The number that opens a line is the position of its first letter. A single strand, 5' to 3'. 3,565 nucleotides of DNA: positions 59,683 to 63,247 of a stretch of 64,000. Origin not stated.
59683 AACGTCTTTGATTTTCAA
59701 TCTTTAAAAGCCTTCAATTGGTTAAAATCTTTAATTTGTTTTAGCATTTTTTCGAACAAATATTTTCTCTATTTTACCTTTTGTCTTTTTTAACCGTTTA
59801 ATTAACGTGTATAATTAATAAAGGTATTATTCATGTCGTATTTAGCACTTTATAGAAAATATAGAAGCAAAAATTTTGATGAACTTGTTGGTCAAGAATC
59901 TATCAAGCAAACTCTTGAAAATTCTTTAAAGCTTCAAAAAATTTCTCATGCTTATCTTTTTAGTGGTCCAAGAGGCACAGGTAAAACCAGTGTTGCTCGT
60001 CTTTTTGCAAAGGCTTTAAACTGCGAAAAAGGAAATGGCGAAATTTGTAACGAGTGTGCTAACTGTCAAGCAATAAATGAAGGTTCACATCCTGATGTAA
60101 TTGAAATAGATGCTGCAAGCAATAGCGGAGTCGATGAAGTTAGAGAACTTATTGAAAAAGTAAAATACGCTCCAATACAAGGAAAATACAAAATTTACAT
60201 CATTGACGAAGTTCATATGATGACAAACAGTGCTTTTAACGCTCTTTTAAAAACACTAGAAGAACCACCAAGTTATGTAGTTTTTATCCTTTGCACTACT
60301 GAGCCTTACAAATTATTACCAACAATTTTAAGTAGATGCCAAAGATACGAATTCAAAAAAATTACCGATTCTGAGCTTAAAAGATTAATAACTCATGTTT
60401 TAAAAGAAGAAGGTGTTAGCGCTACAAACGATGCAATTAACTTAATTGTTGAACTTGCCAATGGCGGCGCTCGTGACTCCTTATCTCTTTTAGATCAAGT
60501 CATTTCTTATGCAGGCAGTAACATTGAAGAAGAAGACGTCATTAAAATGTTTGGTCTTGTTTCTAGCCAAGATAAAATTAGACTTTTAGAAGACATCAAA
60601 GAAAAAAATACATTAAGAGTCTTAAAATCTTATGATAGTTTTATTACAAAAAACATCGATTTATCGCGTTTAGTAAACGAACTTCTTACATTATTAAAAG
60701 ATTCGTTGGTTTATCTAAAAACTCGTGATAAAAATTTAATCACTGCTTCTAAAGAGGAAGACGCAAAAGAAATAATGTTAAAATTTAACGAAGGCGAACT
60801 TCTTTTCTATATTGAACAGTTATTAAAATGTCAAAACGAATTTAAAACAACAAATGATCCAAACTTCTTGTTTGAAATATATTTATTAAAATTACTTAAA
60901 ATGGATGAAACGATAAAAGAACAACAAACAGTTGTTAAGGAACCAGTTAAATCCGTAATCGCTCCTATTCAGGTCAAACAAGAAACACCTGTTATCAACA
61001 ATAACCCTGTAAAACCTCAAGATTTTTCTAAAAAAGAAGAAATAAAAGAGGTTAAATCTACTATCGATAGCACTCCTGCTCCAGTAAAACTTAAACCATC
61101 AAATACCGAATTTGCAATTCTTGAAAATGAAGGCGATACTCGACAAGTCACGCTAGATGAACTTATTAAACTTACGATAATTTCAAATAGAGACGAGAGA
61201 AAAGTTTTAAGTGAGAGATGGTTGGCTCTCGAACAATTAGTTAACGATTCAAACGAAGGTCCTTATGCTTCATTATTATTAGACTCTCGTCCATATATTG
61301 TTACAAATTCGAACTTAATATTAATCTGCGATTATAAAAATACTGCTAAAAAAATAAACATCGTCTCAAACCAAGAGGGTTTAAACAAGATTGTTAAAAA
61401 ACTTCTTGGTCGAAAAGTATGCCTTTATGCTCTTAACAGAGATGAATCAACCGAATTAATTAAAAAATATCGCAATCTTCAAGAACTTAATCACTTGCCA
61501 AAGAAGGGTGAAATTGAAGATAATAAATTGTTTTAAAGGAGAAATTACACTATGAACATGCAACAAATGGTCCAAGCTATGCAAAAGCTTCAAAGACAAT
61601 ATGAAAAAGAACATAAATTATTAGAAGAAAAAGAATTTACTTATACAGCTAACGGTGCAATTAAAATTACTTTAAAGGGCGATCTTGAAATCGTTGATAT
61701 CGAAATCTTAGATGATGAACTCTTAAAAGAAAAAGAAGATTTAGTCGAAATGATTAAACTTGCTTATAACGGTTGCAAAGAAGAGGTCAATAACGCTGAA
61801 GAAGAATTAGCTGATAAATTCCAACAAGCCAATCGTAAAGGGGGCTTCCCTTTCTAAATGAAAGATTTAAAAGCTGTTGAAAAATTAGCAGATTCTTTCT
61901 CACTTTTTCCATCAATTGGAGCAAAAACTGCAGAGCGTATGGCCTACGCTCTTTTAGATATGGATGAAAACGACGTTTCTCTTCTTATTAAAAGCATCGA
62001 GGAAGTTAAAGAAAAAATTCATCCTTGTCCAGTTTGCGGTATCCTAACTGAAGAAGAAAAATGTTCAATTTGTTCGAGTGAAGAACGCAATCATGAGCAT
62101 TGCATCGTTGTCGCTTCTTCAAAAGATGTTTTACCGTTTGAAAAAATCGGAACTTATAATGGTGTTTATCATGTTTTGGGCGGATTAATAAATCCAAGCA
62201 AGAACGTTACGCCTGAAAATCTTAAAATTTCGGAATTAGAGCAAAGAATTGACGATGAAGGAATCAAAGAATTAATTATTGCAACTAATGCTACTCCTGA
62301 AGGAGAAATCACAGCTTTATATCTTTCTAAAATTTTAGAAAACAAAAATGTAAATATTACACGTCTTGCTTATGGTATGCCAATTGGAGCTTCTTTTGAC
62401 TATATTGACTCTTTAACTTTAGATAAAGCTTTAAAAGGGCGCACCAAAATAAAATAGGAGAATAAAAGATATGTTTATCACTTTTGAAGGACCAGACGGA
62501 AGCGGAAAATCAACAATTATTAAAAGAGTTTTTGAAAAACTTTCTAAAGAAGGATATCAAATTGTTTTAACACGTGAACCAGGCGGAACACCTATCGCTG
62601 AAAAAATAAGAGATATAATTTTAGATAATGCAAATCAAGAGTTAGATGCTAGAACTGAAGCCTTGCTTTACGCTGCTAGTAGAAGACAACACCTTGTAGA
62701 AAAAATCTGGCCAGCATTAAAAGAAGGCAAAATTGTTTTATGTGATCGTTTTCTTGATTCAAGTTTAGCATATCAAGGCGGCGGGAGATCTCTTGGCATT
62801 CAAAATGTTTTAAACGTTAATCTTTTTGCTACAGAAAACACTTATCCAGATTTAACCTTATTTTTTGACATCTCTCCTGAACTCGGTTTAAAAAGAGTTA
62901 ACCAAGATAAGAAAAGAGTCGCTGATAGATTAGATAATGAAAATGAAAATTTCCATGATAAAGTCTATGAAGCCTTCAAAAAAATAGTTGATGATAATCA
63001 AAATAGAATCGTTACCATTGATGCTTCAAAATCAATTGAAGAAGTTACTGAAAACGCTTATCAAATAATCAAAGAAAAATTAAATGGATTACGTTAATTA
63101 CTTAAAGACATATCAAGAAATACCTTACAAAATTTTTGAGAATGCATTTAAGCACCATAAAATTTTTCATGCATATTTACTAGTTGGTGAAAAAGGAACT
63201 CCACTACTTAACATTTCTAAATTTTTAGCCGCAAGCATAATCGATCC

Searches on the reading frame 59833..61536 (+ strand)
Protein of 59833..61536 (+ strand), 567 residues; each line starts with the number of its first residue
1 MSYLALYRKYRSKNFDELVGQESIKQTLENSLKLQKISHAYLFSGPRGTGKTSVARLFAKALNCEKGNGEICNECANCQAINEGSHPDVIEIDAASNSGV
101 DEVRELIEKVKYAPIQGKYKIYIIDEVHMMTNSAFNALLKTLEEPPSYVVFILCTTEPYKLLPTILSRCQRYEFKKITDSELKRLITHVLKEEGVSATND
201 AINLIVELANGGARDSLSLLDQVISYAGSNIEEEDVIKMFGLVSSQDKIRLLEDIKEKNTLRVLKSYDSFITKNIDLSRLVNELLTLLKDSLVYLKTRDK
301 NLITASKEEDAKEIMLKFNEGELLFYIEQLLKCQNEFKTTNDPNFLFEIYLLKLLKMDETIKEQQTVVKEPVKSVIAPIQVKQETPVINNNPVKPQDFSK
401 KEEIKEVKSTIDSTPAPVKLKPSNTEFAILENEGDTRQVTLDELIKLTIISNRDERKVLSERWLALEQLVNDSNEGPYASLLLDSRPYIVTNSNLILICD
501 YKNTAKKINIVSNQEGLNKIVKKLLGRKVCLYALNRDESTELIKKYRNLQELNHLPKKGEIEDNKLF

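Call 51: search_protein_families(library=pfam, proteins=[window:59833-61536:+])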
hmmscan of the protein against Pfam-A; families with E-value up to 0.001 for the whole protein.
window:59833-61536:+ (567 aa): 13 families
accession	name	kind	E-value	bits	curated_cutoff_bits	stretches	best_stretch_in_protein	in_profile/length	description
PF13177.12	DNA_pol3_delta2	-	2.7e-54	184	27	1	20-177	1-160/161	DNA polymerase III, delta subunit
PF00004.35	AAA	-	4e-14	53.6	21.2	1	42-173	2-127/131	ATPase family associated with various cellular activities (AAA)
PF22608.2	DNAX_ATPase_lid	-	3.6e-11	43.1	27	1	186-228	6-48/49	DNA polymerase III clamp loader subunit, ATPase lid domain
PF12169.13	DNA_pol3_gamma3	-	4.4e-11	43.2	24.4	1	231-366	1-139/143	DNA polymerase III subunits gamma and tau domain III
PF07728.20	AAA_5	-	6.6e-07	29.9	22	1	42-144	3-92/139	AAA domain (dynein-related subfamily)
PF13401.12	AAA_22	-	6.1e-06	27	27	1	42-156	9-123/130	AAA domain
PF05496.18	RuvB_N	-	1.9e-05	24.9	27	1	11-65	2-60/159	Holliday junction DNA helicase RuvB P-loop domain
PF13173.12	AAA_14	-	3.4e-05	24.3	27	1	40-153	4-95/129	AAA domain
PF06068.19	TIP49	-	4.8e-05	23.1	23.8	0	14-63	22-75/347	TIP49 P-loop domain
PF13604.12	AAA_30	-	0.0001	22.5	27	1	42-151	22-121/191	AAA domain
PF12775.13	AAA_7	-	0.00027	21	25.8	0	34-67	29-62/181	P-loop containing dynein motor region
PF04851.21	ResIII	-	0.00069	20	22.5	0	99-143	114-151/164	Type III restriction enzyme, res subunit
PF16193.11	AAA_assoc_2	-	0.00088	19.9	34.3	0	193-237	3-46/81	AAA C-terminal domain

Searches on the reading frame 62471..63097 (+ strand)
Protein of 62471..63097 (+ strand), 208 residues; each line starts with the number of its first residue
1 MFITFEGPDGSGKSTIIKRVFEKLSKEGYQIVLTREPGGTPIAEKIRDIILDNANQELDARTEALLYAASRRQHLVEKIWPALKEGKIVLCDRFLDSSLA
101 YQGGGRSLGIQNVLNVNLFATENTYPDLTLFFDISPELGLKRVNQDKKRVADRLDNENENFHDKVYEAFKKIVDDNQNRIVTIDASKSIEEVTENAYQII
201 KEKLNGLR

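Call 62: find_encoding_contigs(protein=window:62471-63097:+, flank=10000, max_places=3)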
Protein window:62471-63097:+ (208 aa): 3 contigs read that carry it; 3 places shown.
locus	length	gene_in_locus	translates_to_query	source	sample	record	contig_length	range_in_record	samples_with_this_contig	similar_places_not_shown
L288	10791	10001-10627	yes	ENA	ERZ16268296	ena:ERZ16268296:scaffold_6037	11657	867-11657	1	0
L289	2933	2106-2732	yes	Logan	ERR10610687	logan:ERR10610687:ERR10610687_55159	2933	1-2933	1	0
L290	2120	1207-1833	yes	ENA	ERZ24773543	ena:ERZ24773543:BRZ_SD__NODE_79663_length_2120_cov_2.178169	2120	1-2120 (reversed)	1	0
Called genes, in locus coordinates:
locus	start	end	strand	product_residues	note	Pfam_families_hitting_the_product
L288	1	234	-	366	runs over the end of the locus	?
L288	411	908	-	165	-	PF00156:Pribosyltran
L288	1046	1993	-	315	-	PF00270:DEAD, PF04851:ResIII (weak), PF00271:Helicase_C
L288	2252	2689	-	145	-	PF02502:LacAB_rpiB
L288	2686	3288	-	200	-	PF01300:Sua5_yciO_yrdC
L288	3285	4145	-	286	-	PF01170:UPF0020 (faint), PF03602:Cons_hypoth95 (weak), PF06325:PrmA (weak), PF05175:MTS, PF13847:Methyltransf_31, PF08241:Methyltransf_11 (weak), PF08242:Methyltransf_12 (weak), PF13649:Methyltransf_25, +2 more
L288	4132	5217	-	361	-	PF03462:PCRF, PF00472:RF-1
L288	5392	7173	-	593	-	PF00664:ABC_membrane, PF00005:ABC_tran, PF02463:SMC_N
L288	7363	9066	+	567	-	PF05496:RuvB_N (faint), PF13177:DNA_pol3_delta2, PF00004:AAA, PF07728:AAA_5 (weak), PF13401:AAA_22 (faint), PF22608:DNAX_ATPase_lid, PF12169:DNA_pol3_gamma3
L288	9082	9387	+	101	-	PF02575:YbaB_DNA_bd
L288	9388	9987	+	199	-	PF21176:RecR_HhH, PF02132:RecR_ZnF (weak), PF01751:Toprim, PF13662:Toprim_4, PF21175:RecR_C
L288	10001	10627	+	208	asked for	PF02223:Thymidylate_kin, PF13401:AAA_22 (faint), PF13521:AAA_28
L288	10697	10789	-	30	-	?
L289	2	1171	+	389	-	?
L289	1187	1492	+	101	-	PF02575:YbaB_DNA_bd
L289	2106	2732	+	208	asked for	PF02223:Thymidylate_kin, PF13401:AAA_22 (faint), PF13521:AAA_28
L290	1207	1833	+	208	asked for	PF02223:Thymidylate_kin, PF13401:AAA_22 (faint), PF13521:AAA_28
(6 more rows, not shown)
